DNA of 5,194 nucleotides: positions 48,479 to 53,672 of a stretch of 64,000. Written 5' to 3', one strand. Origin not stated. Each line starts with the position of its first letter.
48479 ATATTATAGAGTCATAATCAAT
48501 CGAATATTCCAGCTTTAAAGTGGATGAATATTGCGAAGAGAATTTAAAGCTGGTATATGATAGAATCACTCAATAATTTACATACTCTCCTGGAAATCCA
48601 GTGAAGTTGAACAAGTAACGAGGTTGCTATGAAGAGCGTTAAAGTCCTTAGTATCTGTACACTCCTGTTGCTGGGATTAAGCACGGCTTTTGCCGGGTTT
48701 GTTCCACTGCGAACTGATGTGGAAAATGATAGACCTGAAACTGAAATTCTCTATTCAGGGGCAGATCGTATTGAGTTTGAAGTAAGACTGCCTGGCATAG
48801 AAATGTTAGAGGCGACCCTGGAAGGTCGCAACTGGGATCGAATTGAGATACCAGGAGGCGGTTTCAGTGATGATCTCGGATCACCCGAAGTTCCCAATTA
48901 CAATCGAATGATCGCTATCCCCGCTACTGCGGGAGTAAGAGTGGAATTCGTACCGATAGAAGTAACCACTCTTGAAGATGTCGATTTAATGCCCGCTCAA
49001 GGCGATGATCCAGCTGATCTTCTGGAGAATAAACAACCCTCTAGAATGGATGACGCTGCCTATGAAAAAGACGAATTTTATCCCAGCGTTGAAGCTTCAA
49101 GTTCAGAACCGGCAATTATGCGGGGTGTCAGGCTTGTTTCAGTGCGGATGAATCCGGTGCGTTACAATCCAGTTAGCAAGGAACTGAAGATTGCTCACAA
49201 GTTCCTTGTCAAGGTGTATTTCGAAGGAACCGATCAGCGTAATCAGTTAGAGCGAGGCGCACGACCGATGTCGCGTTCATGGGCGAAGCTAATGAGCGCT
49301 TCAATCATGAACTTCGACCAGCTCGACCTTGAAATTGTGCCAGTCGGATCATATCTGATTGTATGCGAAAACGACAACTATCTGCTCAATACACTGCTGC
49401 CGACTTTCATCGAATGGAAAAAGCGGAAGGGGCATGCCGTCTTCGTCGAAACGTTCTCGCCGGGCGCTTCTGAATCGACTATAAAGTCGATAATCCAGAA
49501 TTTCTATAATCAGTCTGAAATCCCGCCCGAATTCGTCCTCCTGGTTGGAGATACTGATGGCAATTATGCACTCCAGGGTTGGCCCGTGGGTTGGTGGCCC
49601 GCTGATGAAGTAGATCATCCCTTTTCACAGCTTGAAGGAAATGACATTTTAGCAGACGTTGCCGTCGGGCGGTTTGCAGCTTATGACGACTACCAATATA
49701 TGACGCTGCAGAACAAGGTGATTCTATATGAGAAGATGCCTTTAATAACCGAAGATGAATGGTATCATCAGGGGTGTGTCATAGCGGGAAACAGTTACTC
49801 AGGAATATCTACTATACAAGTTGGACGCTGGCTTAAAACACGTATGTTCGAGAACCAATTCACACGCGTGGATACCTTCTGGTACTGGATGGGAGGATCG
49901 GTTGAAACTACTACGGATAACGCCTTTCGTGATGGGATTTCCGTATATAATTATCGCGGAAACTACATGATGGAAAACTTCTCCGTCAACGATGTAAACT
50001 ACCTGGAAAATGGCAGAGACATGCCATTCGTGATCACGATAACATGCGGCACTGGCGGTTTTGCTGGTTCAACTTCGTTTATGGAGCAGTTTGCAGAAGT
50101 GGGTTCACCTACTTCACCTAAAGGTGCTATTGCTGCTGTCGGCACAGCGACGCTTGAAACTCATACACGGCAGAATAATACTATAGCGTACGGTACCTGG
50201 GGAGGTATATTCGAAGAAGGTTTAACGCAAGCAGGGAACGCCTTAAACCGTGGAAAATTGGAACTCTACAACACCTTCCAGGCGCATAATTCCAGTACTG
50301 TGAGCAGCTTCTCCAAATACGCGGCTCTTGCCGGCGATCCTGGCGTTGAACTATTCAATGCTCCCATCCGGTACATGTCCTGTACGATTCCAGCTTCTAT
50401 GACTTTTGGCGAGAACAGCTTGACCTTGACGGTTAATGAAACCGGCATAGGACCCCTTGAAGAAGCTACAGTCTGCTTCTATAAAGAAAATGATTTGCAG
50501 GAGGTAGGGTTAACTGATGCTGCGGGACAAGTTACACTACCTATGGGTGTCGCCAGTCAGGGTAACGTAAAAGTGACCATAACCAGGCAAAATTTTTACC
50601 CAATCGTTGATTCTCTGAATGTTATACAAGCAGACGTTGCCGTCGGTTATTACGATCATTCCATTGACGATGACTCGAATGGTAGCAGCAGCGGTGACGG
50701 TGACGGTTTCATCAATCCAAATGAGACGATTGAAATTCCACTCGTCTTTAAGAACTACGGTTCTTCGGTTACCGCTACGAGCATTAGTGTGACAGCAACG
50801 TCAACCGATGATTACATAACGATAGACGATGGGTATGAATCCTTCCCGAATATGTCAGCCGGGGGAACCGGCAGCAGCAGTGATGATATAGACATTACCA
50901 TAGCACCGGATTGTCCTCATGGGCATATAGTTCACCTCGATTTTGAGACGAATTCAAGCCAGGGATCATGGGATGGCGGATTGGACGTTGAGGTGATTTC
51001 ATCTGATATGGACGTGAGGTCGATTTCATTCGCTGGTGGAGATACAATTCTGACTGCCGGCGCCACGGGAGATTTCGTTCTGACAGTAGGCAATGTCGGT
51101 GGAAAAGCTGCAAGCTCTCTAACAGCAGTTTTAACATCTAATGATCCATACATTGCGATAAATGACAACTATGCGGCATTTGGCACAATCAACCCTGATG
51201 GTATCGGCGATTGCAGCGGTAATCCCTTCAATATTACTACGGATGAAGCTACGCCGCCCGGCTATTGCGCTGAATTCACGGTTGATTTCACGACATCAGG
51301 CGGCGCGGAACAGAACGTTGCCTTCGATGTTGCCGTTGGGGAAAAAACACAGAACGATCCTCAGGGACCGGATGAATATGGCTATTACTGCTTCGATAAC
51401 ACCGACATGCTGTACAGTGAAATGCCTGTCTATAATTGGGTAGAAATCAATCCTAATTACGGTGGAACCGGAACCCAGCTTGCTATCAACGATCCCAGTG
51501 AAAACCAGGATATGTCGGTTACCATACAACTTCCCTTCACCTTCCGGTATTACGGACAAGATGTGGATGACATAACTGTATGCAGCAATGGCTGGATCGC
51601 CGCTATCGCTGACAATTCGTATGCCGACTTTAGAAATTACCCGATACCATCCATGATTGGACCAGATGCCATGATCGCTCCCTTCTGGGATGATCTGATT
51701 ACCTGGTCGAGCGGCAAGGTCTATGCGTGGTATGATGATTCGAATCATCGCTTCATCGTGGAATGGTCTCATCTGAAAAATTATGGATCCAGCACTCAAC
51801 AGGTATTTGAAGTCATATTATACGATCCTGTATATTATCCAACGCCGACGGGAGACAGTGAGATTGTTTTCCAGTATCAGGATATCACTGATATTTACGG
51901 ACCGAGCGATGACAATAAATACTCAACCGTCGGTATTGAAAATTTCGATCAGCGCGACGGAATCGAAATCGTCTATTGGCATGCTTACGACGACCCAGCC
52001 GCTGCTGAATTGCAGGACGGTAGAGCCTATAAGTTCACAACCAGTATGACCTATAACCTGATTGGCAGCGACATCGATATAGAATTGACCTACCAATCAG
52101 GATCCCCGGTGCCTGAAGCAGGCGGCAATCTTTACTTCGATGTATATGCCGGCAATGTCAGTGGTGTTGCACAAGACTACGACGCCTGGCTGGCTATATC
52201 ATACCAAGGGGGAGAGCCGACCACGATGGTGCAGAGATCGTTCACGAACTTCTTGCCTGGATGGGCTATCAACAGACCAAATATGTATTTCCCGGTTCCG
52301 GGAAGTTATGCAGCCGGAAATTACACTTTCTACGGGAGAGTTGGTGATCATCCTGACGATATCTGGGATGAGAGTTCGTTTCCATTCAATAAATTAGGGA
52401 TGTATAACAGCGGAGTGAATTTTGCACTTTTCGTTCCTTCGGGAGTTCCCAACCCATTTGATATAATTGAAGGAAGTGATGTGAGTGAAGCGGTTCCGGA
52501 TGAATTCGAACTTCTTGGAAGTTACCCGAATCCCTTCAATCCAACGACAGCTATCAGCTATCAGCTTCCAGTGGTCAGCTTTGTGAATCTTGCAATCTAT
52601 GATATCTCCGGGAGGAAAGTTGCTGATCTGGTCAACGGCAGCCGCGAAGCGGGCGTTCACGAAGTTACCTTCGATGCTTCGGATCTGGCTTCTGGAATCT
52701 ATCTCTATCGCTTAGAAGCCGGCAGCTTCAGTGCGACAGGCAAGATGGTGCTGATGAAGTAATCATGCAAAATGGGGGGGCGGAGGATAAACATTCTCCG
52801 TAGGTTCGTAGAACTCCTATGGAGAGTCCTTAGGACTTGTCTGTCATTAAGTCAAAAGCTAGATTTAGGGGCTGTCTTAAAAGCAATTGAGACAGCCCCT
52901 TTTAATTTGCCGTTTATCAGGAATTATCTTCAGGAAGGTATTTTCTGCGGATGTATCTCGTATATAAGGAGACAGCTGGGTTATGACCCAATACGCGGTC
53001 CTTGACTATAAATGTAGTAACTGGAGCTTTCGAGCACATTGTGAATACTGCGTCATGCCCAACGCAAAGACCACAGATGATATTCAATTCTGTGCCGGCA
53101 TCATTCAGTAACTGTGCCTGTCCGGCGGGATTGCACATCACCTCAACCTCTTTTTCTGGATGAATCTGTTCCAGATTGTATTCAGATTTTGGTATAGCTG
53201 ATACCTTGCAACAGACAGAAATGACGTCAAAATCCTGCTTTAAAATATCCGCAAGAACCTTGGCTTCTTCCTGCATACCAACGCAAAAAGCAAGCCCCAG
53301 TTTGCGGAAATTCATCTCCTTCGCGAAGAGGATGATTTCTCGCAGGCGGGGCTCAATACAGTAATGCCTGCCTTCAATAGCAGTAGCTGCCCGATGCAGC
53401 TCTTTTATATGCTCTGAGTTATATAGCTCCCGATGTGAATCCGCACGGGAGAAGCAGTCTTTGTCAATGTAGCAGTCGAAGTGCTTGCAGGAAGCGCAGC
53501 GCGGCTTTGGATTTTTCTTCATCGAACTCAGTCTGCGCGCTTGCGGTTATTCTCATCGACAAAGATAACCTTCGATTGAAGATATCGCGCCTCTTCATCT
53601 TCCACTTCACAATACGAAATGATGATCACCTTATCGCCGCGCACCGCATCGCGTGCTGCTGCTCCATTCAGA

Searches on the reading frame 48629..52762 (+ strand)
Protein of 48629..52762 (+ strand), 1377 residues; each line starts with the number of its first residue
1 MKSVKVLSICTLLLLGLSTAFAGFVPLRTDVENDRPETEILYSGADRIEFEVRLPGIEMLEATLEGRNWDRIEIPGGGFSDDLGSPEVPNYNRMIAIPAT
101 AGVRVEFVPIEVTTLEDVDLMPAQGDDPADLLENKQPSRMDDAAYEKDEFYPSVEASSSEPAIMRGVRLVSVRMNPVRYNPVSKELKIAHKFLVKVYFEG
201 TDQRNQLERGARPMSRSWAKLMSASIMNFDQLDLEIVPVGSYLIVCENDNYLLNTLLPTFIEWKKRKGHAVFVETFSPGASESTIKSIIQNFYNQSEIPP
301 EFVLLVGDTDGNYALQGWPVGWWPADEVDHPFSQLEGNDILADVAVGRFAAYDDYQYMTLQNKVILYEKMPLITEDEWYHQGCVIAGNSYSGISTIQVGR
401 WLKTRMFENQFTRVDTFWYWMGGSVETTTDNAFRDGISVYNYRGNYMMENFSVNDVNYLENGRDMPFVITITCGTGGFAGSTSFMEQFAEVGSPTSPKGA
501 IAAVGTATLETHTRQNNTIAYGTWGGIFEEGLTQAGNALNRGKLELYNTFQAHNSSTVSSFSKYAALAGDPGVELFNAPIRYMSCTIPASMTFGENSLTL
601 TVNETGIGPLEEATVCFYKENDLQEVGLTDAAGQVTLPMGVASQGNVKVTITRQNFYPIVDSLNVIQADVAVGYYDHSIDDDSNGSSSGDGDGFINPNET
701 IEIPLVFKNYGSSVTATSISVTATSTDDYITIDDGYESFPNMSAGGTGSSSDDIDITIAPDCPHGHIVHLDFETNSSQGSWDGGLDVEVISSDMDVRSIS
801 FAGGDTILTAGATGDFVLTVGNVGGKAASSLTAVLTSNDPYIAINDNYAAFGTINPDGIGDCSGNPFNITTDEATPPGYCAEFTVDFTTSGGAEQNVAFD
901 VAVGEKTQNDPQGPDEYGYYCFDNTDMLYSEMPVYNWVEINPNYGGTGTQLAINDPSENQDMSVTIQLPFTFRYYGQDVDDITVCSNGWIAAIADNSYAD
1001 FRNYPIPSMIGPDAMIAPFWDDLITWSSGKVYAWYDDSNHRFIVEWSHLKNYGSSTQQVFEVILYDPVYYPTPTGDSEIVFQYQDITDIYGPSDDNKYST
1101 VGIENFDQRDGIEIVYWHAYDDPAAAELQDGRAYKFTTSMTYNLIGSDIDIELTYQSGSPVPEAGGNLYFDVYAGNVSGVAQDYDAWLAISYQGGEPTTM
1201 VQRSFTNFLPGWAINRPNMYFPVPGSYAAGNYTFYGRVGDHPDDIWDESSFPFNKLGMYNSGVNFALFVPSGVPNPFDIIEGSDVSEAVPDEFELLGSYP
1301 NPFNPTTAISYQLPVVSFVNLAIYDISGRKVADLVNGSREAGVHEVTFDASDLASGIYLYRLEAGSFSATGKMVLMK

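Call 89: search_protein_families(library=pfam, max_evalue=0.00001, proteins=[window:48629-52762:+])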
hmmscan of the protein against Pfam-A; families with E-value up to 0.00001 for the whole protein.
window:48629-52762:+ (1377 aa): 3 families
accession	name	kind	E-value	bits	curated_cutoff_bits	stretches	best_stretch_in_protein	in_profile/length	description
PF01364.23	Peptidase_C25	-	1.4e-35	123.7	23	1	255-574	11-373/374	Peptidase family C25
PF08126.16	Propeptide_C25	-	1.1e-24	87.2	22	1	43-203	19-177/205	Propeptide_C25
PF18962.6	Por_Secre_tail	-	2.5e-10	40.9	27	1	1299-1374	2-74/75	Secretion system C-terminal sorting domain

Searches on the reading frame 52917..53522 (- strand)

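Call 89: search_protein_families(library=pfam, max_evalue=0.00001, proteins=[window:52917-53522:-])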
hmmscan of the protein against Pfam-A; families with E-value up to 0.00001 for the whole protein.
window:52917-53522:- (201 aa): 1 family
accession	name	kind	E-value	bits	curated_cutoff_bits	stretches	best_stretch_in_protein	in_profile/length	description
PF08901.16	DUF1847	-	2.9e-52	176.9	25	1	28-171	11-157/157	Protein of unknown function (DUF1847)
